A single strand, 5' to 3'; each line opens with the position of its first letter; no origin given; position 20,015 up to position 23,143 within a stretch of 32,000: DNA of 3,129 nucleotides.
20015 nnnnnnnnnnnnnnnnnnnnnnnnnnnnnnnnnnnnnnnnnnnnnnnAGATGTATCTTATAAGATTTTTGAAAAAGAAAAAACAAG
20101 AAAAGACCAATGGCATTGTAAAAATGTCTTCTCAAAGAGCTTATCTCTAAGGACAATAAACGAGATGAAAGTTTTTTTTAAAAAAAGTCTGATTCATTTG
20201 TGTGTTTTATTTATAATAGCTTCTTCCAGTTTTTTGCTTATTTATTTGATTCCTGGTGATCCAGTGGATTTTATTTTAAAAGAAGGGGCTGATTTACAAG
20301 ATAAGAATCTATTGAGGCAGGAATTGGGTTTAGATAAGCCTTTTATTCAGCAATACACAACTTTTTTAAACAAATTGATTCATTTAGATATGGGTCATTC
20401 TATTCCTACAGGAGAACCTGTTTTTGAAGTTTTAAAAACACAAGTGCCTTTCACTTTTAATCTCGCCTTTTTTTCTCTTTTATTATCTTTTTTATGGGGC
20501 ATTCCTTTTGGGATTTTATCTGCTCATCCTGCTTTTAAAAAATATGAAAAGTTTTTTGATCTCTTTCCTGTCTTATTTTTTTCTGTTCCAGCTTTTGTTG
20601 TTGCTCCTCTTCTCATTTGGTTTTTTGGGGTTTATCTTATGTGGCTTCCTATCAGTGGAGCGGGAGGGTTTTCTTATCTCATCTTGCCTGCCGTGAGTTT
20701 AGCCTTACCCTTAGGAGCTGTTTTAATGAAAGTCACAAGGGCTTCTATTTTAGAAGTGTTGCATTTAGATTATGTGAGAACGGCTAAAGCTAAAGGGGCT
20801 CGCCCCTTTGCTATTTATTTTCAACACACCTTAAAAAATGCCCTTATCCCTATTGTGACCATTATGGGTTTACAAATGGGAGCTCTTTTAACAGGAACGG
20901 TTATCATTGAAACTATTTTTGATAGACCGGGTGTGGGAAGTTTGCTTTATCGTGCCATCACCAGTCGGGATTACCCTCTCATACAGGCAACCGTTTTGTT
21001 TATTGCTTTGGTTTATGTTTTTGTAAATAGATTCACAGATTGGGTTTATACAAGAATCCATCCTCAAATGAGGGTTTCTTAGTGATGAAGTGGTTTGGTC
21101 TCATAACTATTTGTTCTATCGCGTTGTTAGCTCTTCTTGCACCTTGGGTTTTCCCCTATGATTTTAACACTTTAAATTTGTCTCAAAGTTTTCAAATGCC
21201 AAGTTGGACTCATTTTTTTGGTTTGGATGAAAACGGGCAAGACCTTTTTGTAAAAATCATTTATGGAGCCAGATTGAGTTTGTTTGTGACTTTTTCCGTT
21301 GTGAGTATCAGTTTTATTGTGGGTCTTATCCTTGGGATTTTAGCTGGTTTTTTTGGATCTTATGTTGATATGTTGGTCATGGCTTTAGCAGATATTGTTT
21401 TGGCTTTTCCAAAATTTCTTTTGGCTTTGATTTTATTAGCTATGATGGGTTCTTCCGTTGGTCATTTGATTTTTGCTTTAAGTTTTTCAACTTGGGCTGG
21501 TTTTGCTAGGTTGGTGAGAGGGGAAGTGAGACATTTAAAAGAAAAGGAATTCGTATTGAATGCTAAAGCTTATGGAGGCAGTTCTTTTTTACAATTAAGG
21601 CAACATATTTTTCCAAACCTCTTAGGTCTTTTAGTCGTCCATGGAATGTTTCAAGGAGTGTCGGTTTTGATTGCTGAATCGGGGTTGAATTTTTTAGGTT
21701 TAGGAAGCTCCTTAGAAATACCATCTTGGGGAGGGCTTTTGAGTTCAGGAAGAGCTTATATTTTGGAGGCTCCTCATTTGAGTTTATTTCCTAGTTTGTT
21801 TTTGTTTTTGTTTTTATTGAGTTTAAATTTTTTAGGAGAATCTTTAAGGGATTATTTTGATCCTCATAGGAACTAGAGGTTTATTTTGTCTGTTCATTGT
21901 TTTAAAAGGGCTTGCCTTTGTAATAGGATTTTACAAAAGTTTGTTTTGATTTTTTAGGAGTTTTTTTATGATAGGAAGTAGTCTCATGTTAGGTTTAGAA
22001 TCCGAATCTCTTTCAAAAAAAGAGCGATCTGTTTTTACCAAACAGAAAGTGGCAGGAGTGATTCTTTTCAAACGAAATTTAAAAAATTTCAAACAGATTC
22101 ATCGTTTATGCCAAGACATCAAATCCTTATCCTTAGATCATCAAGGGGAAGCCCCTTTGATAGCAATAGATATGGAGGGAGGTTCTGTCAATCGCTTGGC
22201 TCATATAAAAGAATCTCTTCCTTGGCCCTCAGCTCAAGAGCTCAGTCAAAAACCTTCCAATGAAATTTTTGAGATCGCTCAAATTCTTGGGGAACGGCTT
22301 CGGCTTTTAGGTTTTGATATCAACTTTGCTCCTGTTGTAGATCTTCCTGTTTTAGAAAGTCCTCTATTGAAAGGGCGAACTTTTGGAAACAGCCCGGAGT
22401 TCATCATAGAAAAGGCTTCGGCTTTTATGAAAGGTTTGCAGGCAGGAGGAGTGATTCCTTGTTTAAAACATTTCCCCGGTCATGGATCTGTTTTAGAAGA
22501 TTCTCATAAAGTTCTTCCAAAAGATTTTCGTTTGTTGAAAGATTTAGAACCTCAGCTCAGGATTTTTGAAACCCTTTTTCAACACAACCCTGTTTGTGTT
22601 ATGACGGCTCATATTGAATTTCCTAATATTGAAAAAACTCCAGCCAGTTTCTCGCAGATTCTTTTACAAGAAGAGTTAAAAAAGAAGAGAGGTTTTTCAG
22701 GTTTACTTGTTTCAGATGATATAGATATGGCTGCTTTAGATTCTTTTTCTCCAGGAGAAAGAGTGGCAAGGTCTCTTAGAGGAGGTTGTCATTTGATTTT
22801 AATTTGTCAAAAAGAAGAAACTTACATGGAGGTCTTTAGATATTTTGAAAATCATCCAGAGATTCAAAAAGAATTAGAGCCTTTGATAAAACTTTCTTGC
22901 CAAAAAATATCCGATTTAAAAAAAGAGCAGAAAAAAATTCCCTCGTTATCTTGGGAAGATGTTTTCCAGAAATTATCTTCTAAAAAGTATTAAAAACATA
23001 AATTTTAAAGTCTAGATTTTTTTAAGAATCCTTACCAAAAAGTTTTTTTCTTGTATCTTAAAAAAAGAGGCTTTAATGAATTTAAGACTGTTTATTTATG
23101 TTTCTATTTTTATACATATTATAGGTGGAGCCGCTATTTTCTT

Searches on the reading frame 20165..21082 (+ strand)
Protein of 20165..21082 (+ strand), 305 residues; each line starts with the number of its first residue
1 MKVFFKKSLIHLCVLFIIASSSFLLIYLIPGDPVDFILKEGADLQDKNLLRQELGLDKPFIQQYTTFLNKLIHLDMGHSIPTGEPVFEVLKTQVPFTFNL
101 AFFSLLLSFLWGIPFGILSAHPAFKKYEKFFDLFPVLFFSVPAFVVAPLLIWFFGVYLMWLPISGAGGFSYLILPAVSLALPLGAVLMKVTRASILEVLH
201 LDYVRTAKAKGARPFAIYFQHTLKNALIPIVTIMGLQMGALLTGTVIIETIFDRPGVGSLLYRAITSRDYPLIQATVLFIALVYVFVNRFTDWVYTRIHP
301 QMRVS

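Call 38: search_protein_families(library=pfam, proteins=[window:20165-21082:+], max_evalue=0.001)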
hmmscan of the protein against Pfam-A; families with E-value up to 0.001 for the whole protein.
window:20165-21082:+ (305 aa): 2 families
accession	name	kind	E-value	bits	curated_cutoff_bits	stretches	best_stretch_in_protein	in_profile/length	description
PF00528.27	BPD_transp_1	-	2.4e-38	132.2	26.4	1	112-303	1-183/184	Binding-protein-dependent transport system inner membrane component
PF19300.4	BPD_transp_1_N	-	1.3e-09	38.7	23.8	1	3-73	4-74/114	Binding-prot-dependent transport system membrane comp, N-term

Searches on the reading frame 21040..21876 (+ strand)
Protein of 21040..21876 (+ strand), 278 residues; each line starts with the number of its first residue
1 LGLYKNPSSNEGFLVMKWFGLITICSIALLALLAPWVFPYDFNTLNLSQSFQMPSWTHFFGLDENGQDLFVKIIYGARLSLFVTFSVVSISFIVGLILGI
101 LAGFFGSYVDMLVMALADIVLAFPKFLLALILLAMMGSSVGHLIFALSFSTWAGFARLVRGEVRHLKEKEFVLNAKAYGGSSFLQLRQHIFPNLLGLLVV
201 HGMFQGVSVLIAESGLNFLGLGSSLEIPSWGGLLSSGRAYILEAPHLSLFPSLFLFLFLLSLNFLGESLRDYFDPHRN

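Call 38: search_protein_families(library=pfam, proteins=[window:21040-21876:+], max_evalue=0.001)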
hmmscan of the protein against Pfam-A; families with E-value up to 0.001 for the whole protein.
window:21040-21876:+ (278 aa): 2 families
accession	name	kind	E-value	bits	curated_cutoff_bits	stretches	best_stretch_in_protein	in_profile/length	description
PF00528.27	BPD_transp_1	-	1.8e-24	86.9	26.4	1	95-276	1-181/184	Binding-protein-dependent transport system inner membrane component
PF12911.12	OppC_N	-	1.5e-05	25.3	23.9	1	18-54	17-53/53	N-terminal TM domain of oligopeptide transport permease C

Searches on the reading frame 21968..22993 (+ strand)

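Call 38: search_protein_families(library=pfam, proteins=[window:21968-22993:+], max_evalue=0.001)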
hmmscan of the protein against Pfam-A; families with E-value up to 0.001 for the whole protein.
window:21968-22993:+ (341 aa): 1 family
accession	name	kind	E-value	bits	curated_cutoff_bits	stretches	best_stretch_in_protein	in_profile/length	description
PF00933.27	Glyco_hydro_3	-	7.9e-54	183.6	27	1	15-286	16-288/316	Glycosyl hydrolase family 3 N terminal domain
